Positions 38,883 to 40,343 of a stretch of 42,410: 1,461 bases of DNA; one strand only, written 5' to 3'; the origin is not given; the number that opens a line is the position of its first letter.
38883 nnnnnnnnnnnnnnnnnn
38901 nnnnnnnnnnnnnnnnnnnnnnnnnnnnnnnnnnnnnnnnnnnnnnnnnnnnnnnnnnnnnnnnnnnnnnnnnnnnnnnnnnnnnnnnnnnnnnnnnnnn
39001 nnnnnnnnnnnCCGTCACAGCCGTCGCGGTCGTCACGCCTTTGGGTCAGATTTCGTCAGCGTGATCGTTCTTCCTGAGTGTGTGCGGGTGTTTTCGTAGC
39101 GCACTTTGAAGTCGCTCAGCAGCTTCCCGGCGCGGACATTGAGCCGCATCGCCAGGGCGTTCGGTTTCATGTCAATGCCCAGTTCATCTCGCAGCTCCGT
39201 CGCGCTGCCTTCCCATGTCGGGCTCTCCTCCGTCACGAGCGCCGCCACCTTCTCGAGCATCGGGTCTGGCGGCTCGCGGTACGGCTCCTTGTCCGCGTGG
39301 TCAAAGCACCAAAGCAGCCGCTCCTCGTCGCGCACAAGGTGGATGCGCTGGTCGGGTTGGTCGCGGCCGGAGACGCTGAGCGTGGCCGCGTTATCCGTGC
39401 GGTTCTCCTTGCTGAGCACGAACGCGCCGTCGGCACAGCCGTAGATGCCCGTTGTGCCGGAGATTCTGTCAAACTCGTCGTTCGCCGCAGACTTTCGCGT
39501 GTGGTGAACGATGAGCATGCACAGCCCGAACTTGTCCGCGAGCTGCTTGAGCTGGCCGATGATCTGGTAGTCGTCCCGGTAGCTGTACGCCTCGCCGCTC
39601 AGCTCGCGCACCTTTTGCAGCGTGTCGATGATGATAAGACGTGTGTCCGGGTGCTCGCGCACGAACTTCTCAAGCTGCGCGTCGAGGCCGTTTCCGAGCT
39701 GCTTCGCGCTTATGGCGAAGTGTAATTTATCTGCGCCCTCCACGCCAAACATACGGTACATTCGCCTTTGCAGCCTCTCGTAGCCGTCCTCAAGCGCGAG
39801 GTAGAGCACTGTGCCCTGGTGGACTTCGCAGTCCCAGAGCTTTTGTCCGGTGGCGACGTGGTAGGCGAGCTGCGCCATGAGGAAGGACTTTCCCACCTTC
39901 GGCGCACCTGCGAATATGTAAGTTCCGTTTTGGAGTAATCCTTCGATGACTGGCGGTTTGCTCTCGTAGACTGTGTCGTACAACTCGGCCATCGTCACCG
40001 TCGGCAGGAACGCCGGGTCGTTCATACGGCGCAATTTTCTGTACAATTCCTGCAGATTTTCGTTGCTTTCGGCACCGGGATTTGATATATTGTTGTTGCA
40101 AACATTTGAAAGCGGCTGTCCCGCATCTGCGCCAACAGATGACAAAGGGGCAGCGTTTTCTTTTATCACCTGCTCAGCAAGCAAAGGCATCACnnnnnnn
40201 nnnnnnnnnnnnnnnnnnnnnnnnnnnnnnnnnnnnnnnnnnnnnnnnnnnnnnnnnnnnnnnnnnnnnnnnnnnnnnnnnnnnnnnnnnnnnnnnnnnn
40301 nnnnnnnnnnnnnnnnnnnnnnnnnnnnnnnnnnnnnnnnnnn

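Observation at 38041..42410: Compact integrase-repressor-Rep-iteron element with phage-satellite (PICI-like) architecture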

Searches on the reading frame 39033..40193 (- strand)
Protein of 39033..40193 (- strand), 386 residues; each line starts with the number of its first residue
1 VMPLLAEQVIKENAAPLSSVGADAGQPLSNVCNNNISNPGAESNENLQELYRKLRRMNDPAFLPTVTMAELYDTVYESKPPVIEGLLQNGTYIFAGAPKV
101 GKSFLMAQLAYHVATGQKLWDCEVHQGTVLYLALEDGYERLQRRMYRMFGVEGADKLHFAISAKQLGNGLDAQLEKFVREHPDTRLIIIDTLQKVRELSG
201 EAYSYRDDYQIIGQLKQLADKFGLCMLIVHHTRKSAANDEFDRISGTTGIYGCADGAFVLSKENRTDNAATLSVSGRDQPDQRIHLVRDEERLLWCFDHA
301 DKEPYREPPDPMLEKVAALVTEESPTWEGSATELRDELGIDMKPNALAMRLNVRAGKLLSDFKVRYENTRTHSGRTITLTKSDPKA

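Call 7: search_protein_families(library=pfam, proteins=[window:39033-40193:-], max_evalue=0.01)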
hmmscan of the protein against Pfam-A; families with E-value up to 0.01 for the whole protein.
window:39033-40193:- (386 aa): 4 families
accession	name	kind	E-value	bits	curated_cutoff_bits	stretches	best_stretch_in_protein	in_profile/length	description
PF13481.12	AAA_25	-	1.9e-31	109.7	27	1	63-236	7-194/195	AAA domain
PF03796.21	DnaB_C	-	1.4e-05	25.1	27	0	82-146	12-68/255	DnaB-like helicase C terminal domain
PF13401.12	AAA_22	-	0.00044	21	27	1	90-227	6-119/130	AAA domain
PF13173.12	AAA_14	-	0.0023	18.4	27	0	90-209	3-88/129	AAA domain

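Call 8: search_protein_families(library=phrogs, proteins=[window:39033-40193:-], max_evalue=0.01)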
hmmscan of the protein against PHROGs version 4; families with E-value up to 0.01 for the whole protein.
window:39033-40193:- (386 aa): 15 families
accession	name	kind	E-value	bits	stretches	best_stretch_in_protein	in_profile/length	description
phrog_906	-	DNA, RNA and nucleotide metabolism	6.6e-20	72.4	1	76-287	513-720/872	DNA polymerase/primase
phrog_2597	-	DNA, RNA and nucleotide metabolism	5.3e-19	69.2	1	46-251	324-534/747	DNA primase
phrog_3123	-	unknown function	1.3e-18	67.9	1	82-269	333-546/583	-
phrog_239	-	DNA, RNA and nucleotide metabolism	1.7e-17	64.7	1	85-269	354-562/801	DNA primase/helicase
phrog_6357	-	unknown function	1.3e-16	61.8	1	86-282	27-211/321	-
phrog_1284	-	unknown function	5.7e-13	49.9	1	82-241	27-193/306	-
phrog_6012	-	DNA, RNA and nucleotide metabolism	2.3e-12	47.9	1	85-252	143-312/447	DNA helicase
phrog_19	-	DNA, RNA and nucleotide metabolism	8.3e-12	45.7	1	90-240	354-514/621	DnaB-like replicative helicase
phrog_243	-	DNA, RNA and nucleotide metabolism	6e-10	39.5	1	171-243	129-202/273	DnaB-like replicative helicase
phrog_2850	-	unknown function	9.5e-10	38.9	1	96-236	165-311/465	-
phrog_3228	-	DNA, RNA and nucleotide metabolism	2.1e-08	34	1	73-266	354-560/766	replicative helicase-primase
phrog_6891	-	other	3.4e-06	27.9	1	83-234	36-160/310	ATPase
phrog_13004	-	unknown function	9.3e-06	25.7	1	86-268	130-328/363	-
phrog_25693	-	unknown function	0.0001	22.1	1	79-257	39-235/405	-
phrog_5482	-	unknown function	0.00034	20.5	0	183-249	163-226/341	-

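Call 12: find_encoding_contigs(protein=window:39033-40193:-, flank=10000, max_places=10)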
Protein window:39033-40193:- (386 aa): no gene with exactly this product is on record in the collection.

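Call 13: find_encoding_contigs(protein=window:39033-40190:-, flank=10000, max_places=10)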
Protein window:39033-40190:- (385 aa): no gene with exactly this product is on record in the collection.

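Call 30: find_related_loci(query=window:39033-40190:-, collection=genome_contigs, flank=10000)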
Query window:39033-40190:- (385 aa) in genome_contigs; peptide patterns used: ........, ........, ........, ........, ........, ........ (x = any residue, [..] = any of these).
103 stretches matched a pattern; 11 encode a relative of the query (tblastn E <= 1e-3); 10 distinct loci.
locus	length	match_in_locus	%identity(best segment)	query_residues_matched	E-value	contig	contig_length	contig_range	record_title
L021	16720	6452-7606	96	1-385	0e+0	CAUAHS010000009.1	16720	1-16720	MAG TPA_asm: uncultured Eubacteriales bacterium isolate ERR9578301_bin.57_MetaWRAP_v1.3_MAG genome assembly, contig: ERZ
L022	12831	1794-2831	91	34-379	0e+0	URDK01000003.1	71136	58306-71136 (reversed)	uncultured Clostridiales bacterium isolate UMGS893 genome assembly, contig: NODE_105_length_71136_cov_5.377527, whole ge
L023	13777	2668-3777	78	10-379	0e+0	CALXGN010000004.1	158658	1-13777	MAG: Candidatus Scatomorpha stercorigallinarum isolate BRZ_PA__bin102 genome assembly, contig: BRZ_PA__NODE_126_length_1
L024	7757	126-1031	86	84-385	1e-177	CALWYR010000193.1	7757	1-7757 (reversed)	MAG: uncultured Oscillospiraceae bacterium isolate E30__bin50 genome assembly, contig: E30__k127_4648013, whole genome s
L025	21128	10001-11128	65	10-378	5e-167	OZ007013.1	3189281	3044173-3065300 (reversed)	MAG: uncultured Faecalibacterium sp. isolate 6755_HET_CTRL_contig_16021_metaflye_large MAG genome assembly, chromosome:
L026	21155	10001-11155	95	1-385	0e+0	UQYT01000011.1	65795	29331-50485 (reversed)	uncultured Clostridiales bacterium isolate UMGS768 genome assembly, contig: NODE_455_length_65795_cov_21.439956, whole g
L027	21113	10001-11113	56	10-378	4e-144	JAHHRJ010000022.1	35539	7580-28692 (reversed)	MAG: Butyricicoccus sp. isolate MAG027 MAG027_22, whole genome shotgun sequence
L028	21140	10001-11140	55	1-379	1e-138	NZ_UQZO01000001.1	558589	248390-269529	Uncultured Subdoligranulum sp. isolate UMGS795, whole genome shotgun sequence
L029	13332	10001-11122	55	8-378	5e-128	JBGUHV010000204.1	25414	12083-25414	MAG: Oscillospiraceae bacterium isolate ruminal_MAG_342 ruminal_MAG_342_contig_0204, whole genome shotgun sequence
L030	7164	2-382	94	194-320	3e-78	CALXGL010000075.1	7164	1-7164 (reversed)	MAG: uncultured Oscillospiraceae bacterium isolate E12__bin106 genome assembly, contig: E12__k127_5211221, whole genome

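Call 35: search_protein_families(library=pfam, proteins=[L026:11341-12603:-, L026:12701-13318:-, L026:13303-14751:-, L026:13372-14439:+, L026:14735-17197:-, L026:17152-17598:-, L026:17680-19272:-, L026:17959-20163:+, L026:19294-20661:-, L026:12794-13531:+], max_evalue=0.001)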
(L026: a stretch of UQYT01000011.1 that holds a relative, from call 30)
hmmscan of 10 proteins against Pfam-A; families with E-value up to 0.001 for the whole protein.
L026:11341-12603:- (420 aa): 0 families

L026:12701-13318:- (205 aa): 3 families
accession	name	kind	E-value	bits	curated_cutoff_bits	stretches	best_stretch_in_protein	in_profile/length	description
PF00072.30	Response_reg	-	6.3e-20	71.9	30.2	1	4-110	1-104/111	Response regulator receiver domain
PF00196.25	GerE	-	3.5e-17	62.2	23.5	1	140-194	2-56/57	Bacterial regulatory proteins, luxR family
PF08281.18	Sigma70_r4_2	-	0.00024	21.1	25.7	1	141-175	11-46/54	Sigma-70, region 4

L026:13303-14751:- (482 aa): 1 family
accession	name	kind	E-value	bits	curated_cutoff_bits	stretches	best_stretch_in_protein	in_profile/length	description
PF02518.31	HATPase_c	-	0.00022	22.1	26.4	1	390-473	4-109/111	Histidine kinase-, DNA gyrase B-, and HSP90-like ATPase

L026:13372-14439:+ (355 aa): 0 families

L026:14735-17197:- (820 aa): 1 family
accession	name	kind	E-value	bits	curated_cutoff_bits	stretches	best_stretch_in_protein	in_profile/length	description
PF16927.11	HisKA_7TM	-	6.3e-09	36.4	28.6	1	305-510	8-210/224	N-terminal 7TM region of histidine kinase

L026:17152-17598:- (148 aa): 1 family
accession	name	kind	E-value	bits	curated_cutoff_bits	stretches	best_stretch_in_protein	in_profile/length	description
PF14445.12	Prok-RING_2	-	0.00032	21.3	22.4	1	108-140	22-52/56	Prokaryotic RING finger family 2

L026:17680-19272:- (530 aa): 1 family
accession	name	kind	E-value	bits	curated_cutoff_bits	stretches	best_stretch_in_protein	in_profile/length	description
PF00196.25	GerE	-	6e-10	39.1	23.5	1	462-516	2-56/57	Bacterial regulatory proteins, luxR family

L026:17959-20163:+ (734 aa): 0 families

L026:19294-20661:- (455 aa): 1 family
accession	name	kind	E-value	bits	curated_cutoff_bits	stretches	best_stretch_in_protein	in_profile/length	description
PF13416.11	SBP_bac_8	-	2.5e-29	103.4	27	1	51-370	2-269/279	Bacterial extracellular solute-binding protein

L026:12794-13531:+ (245 aa): 0 families

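Call 40: search_protein_families(library=pfam, proteins=[L022:183-863:-, L022:917-1633:-, L022:1839-2843:+, L022:3191-3877:+, L022:3926-7123:+, L022:7159-7704:+, L022:7719-8654:+, L022:8936-11836:-, L022:11995-12435:+, L022:2840-3073:+], max_evalue=0.001)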
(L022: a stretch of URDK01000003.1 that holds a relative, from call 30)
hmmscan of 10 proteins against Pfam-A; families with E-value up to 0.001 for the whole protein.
L022:183-863:- (226 aa): 1 family
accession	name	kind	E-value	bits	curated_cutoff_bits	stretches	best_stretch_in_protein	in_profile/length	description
PF00589.27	Phage_integrase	-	3.8e-17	63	27.1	1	38-210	3-170/172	Phage integrase family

L022:917-1633:- (238 aa): 0 families

L022:1839-2843:+ (334 aa): 3 families
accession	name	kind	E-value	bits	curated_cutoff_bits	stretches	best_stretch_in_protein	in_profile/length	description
PF13481.12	AAA_25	-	8e-32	110.9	27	1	11-187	4-194/195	AAA domain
PF03796.21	DnaB_C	-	3.7e-05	23.7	27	0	33-97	12-68/255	DnaB-like helicase C terminal domain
PF13401.12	AAA_22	-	0.00036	21.3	27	1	41-175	6-116/130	AAA domain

L022:3191-3877:+ (228 aa): 0 families

L022:3926-7123:+ (1065 aa): 7 families
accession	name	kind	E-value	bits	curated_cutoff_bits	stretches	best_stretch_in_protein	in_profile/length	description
PF04851.21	ResIII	-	4.2e-36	124.8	22.5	1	331-488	2-164/164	Type III restriction enzyme, res subunit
PF11907.13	DUF3427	-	4.3e-24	85.7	27.7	1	885-1055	105-275/280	Domain of unknown function (DUF3427)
PF00271.37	Helicase_C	-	2.4e-12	47.5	23.5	1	570-671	8-109/110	Helicase conserved C-terminal domain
PF13091.12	PLDc_2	-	7.9e-12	45.6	27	1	161-293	4-132/132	PLD-like domain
PF09565.16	RE_NgoFVII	-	2.6e-08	33.8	23.8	1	159-280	10-139/162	NgoFVII restriction endonuclease N-terminal PLD domain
PF18766.7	SWI2_SNF2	-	1.2e-07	32.1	26.7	1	353-532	18-200/221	SWI2/SNF2 ATPase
PF00270.35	DEAD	-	4.3e-07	30.2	26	1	336-487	3-161/167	DEAD/DEAH box helicase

L022:7159-7704:+ (181 aa): 0 families

L022:7719-8654:+ (311 aa): 1 family
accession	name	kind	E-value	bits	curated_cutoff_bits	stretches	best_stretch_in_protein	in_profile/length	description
PF11185.13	DUF2971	-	6.6e-12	47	22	1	111-211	1-89/89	Protein of unknown function (DUF2971)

L022:8936-11836:- (966 aa): 0 families

L022:11995-12435:+ (146 aa): 2 families
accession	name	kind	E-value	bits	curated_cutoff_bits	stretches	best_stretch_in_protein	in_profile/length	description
PF14815.12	NUDIX_4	-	1.5e-23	83.2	35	1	5-121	2-112/113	NUDIX domain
PF00293.34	NUDIX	-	6.7e-17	62.2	21.1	1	5-120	6-131/134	NUDIX domain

L022:2840-3073:+ (77 aa): 0 families

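Call 54: search_protein_families(library=padloc, proteins=[L022:3191-3877:+, L022:3926-7123:+, L022:7159-7704:+, L022:7719-8654:+], max_evalue=0.001)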
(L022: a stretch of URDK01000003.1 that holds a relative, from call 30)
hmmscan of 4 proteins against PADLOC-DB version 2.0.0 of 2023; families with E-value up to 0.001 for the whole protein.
L022:3191-3877:+ (228 aa): 0 families

L022:3926-7123:+ (1065 aa): 18 families
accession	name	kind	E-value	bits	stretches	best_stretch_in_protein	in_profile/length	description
PDLC03659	mREase_IV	-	2.9e-225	748.2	1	132-1055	14-935/945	Type IV methyl-directed restriction enzyme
PDLC03658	mREase_IV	-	1.7e-92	308.7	2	161-788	47-663/953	Type IV methyl-directed restriction enzyme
PDLC02707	PbeA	-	6.9e-38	128.7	3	224-524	123-454/672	PbeA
PDLC02704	PbeA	-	2.1e-29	100.5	3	595-696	555-655/682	PbeA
PDLC02706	PbeA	-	2.6e-18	64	2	613-689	601-677/722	PbeA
PDLC03049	REase_I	-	3.6e-17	59.7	1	332-684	167-539/807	Type I restriction enzyme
PDLC03047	REase_I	-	1.4e-15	54.1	2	316-500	326-505/1107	Type I restriction enzyme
PDLC02705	PbeA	-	2e-11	40.8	1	552-700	496-649/691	PbeA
PDLC02703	PbeA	-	3.9e-11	40.3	0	454-526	370-447/626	PbeA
PDLC03829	ZacB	-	8.5e-07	26.2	1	230-333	292-398/586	-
PDLC03928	PsyrT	-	1.1e-06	25.3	1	578-670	242-334/689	-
PDLC03597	REase_MTase_IIG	-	5.5e-06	22.2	1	629-676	553-600/1646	Type IIG restriction enzyme-methyltransferase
PDLC03647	REase_III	-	2.8e-05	20.4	1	628-682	507-561/989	Type III restriction enzyme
PDLC02614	DrmC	-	4.7e-05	21.2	1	183-286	49-147/153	DrmC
PDLC03042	REase_I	-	5.1e-05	18.8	0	630-674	789-833/1170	Type I restriction enzyme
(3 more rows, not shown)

L022:7159-7704:+ (181 aa): 1 family
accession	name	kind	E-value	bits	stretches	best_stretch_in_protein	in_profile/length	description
PDLC03986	PD-Lambda-3_A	-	1.3e-09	36.1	1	12-138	20-143/159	-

L022:7719-8654:+ (311 aa): 3 families
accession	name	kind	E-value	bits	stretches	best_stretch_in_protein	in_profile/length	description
PDLC04990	PDC-S31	-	2.1e-08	32.3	1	6-212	4-198/259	-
PDLC04994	PDC-S31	-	2.7e-06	25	1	99-132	123-156/273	-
PDLC04992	PDC-S31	-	0.00021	19.1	1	100-220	60-165/220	-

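Call 55: search_protein_families(library=pfam, proteins=[L022:8936-11836:-], max_evalue=0.001)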
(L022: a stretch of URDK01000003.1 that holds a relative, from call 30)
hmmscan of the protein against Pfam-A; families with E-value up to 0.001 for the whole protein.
L022:8936-11836:- (966 aa): 0 families

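Call 65: search_solved_structures(query=window:39033-40190:-, max_evalue=0.01)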
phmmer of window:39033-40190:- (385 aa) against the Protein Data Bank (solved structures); distinct sequences matched with E-value up to 0.01: 3.
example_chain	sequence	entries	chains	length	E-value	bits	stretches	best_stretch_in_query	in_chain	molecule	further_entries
1g8y_A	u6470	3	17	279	1.2e-05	27.8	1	78-236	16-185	REGULATORY PROTEIN REPA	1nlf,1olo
5lkm_A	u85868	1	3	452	0.00064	22.1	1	84-234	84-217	DNA repair protein RadA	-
8rxc_D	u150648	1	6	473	0.00074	21.9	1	84-234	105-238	DNA repair protein RadA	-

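Call 67: find_related_loci(query=window:39033-40190:-, collection=viral_contigs, flank=10000)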
Query window:39033-40190:- (385 aa) in viral_contigs; peptide patterns used: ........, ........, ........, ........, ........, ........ (x = any residue, [..] = any of these).
4 stretches matched a pattern, but none encodes a relative of the query by tblastn (E <= 1e-3).
